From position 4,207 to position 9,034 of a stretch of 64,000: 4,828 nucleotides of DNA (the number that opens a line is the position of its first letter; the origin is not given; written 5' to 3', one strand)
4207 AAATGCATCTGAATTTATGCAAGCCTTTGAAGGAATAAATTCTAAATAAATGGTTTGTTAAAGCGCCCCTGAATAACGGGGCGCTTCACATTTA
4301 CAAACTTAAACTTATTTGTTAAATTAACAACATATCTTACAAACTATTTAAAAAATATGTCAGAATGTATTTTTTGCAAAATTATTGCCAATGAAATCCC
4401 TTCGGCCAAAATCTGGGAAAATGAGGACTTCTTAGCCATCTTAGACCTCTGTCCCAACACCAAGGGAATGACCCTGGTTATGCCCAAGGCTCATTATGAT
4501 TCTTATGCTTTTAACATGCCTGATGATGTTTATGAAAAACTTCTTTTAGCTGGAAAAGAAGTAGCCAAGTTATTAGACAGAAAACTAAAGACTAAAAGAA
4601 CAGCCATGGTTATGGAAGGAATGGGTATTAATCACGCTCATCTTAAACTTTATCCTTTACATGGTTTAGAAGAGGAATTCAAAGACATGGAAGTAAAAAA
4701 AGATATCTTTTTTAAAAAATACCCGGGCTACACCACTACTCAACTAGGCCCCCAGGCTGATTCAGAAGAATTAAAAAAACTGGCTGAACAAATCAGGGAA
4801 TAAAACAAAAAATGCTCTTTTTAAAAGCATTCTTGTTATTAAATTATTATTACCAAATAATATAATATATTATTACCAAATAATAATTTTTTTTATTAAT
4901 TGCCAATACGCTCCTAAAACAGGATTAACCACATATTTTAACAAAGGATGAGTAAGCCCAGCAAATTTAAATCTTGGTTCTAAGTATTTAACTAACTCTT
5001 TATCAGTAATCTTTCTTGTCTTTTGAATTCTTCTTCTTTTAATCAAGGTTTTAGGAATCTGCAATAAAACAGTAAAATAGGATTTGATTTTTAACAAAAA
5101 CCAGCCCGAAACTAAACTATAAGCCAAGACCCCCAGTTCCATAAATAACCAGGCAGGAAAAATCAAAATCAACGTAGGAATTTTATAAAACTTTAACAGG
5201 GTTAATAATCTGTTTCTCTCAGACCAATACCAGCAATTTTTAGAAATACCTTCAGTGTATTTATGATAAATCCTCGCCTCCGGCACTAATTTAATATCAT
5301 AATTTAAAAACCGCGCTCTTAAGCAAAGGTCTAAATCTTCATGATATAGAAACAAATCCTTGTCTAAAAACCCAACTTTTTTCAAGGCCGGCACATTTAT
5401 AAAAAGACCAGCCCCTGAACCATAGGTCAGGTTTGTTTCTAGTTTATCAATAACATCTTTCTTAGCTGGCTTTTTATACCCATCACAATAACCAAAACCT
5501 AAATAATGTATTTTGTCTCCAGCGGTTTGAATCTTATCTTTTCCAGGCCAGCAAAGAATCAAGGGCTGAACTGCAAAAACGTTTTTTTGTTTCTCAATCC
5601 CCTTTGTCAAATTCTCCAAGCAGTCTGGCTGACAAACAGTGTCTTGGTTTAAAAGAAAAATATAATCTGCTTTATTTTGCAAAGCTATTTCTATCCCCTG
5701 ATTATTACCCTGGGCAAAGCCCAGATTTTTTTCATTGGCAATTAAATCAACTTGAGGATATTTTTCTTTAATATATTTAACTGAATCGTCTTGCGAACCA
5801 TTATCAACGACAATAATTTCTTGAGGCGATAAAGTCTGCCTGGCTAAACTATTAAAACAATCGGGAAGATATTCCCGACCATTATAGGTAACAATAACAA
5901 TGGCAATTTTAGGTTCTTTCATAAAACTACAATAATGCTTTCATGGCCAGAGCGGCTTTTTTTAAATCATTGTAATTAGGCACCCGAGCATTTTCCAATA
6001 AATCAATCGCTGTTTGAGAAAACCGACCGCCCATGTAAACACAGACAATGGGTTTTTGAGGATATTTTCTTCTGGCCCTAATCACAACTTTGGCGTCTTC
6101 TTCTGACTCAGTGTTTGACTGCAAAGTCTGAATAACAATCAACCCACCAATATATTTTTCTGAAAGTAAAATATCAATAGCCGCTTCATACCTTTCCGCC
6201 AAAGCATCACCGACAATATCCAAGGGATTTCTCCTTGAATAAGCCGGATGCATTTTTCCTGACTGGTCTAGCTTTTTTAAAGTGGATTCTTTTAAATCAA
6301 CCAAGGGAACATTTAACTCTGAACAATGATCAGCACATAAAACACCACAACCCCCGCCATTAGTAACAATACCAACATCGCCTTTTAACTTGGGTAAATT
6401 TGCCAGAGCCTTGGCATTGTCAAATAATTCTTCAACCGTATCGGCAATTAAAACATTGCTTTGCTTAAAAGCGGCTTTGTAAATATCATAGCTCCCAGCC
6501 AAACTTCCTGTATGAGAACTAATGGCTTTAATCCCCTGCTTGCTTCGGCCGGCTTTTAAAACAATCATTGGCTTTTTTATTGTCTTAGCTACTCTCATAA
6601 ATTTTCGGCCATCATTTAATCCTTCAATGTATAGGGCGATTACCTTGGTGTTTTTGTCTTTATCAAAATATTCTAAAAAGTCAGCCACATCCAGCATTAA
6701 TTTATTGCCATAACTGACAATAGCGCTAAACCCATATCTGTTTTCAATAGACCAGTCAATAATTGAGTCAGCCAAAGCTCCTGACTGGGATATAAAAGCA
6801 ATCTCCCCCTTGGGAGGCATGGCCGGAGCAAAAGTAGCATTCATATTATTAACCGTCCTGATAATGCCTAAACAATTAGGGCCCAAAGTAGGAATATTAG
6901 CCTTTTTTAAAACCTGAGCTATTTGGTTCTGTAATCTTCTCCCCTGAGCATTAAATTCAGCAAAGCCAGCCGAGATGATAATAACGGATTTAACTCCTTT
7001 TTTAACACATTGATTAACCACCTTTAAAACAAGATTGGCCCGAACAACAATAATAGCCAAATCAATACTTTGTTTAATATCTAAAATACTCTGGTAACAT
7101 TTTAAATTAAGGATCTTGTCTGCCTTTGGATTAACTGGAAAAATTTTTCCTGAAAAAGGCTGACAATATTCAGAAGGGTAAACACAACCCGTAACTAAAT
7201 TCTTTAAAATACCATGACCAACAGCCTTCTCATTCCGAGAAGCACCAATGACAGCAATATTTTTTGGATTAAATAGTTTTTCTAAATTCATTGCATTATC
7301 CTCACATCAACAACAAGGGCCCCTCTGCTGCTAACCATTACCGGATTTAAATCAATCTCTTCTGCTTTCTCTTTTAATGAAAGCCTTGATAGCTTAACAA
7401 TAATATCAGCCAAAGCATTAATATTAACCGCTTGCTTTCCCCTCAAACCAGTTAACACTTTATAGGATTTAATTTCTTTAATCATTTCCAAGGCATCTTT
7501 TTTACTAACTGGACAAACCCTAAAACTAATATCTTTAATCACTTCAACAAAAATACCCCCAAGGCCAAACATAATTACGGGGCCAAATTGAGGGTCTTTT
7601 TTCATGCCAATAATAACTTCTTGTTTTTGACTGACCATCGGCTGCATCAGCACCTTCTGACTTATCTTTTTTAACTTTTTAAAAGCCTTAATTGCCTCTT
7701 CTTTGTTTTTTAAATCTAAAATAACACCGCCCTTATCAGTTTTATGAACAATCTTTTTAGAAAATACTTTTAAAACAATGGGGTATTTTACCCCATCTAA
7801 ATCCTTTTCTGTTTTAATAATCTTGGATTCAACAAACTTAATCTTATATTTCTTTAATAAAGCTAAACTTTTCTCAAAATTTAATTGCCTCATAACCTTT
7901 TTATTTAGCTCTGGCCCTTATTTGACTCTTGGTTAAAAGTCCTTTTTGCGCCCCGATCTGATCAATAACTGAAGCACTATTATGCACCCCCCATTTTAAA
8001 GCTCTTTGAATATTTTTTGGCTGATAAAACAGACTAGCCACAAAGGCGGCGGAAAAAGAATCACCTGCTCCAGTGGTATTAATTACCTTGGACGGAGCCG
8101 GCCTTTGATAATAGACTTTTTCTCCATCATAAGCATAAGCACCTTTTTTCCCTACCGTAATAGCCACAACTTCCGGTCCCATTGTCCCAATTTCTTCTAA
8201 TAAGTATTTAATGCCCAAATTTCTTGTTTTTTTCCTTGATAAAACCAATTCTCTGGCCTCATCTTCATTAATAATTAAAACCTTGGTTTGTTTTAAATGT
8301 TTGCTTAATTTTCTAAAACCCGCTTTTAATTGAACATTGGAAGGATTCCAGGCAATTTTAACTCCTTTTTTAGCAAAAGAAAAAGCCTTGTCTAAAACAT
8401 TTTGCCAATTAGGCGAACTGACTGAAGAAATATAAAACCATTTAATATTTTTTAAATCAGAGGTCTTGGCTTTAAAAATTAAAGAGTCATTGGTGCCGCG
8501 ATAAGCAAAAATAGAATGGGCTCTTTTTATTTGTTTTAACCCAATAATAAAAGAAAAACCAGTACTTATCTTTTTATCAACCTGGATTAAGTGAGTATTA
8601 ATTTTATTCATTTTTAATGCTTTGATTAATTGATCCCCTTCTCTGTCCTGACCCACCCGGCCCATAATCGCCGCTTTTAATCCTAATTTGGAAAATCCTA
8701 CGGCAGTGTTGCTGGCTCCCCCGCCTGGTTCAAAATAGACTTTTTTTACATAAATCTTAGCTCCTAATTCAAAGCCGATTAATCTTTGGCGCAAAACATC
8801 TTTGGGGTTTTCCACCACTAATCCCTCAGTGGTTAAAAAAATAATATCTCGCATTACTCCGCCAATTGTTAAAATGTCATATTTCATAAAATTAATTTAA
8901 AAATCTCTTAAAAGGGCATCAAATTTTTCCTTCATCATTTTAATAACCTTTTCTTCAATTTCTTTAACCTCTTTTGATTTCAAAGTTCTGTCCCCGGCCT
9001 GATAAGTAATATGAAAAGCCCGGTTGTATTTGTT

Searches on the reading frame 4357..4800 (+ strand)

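Call 92: search_protein_families(library=pfam, max_evalue=0.001, proteins=[window:4357-4800:+])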
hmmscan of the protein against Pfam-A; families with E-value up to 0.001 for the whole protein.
window:4357-4800:+ (148 aa): 2 families
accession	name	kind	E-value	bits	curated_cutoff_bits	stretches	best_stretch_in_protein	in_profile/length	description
PF01230.28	HIT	-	2.3e-09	38.2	21.5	1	12-87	2-76/98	HIT domain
PF11969.13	DcpS_C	-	5e-06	27.4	24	1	3-78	1-75/114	Scavenger mRNA decapping enzyme C-term binding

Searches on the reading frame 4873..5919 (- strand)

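Call 99: search_protein_families(library=pfam, max_evalue=0.0001, proteins=[window:4873-5919:-])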
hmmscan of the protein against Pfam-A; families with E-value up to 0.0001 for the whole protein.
window:4873-5919:- (348 aa): 4 families
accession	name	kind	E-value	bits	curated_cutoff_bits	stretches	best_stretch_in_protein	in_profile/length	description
PF00535.33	Glycos_transf_2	-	9.5e-27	94.4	23.3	1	7-119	2-114/168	Glycosyl transferase family 2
PF13641.12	Glyco_tranf_2_3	-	2.1e-15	57.8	27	1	3-222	1-214/230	Glycosyltransferase like family 2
PF13632.12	Glyco_trans_2_3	-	3.5e-12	47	27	1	86-258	1-172/198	Glycosyl transferase family group 2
PF10111.15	Glyco_tranf_2_2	-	5.9e-07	29.7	27.3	1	11-202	8-199/276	Glycosyltransferase like family 2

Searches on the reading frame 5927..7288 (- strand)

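Call 99: search_protein_families(library=pfam, max_evalue=0.0001, proteins=[window:5927-7288:-])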
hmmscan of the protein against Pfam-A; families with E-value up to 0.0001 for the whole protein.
window:5927-7288:- (453 aa): 4 families
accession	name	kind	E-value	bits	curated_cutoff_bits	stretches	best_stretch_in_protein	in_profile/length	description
PF13607.11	Succ_CoA_lig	-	5.4e-53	178.9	27.4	1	160-295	1-138/138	Succinyl-CoA ligase like flavodoxin domain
PF13380.12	CoA_binding_2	-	4.7e-23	82.3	22.8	1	9-143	1-114/116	CoA binding domain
PF02629.25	CoA_binding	-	6.3e-13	49.7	22.3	1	8-108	3-97/97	CoA binding domain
PF19045.5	Ligase_CoA_2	-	1.9e-07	31.7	23.7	1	306-441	2-139/162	Ligase-CoA domain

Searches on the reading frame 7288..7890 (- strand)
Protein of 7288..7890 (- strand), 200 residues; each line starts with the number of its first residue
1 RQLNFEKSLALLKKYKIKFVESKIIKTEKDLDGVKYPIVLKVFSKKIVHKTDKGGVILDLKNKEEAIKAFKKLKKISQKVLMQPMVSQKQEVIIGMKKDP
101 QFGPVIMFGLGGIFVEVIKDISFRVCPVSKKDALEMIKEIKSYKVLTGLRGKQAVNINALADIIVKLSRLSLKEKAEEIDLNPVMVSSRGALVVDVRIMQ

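Call 99: search_protein_families(library=pfam, max_evalue=0.0001, proteins=[window:7288-7890:-])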
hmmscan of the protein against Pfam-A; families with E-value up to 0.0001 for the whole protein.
window:7288-7890:- (200 aa): 1 family
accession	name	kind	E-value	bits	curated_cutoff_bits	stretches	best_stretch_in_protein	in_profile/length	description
PF13549.11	ATP-grasp_5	-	2.9e-59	200.6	27.6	1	3-198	10-219/221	ATP-grasp domain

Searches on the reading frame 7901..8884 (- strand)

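Call 99: search_protein_families(library=pfam, max_evalue=0.0001, proteins=[window:7901-8884:-])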
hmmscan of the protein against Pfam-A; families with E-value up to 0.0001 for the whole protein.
window:7901-8884:- (327 aa): 2 families
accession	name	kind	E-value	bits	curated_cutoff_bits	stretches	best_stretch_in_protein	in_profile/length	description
PF00294.29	PfkB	-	3.4e-47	161.7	25.8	1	35-316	14-299/302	pfkB family carbohydrate kinase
PF08543.17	Phos_pyr_kin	-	8.6e-05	22.5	27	0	193-299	112-224/246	Phosphomethylpyrimidine kinase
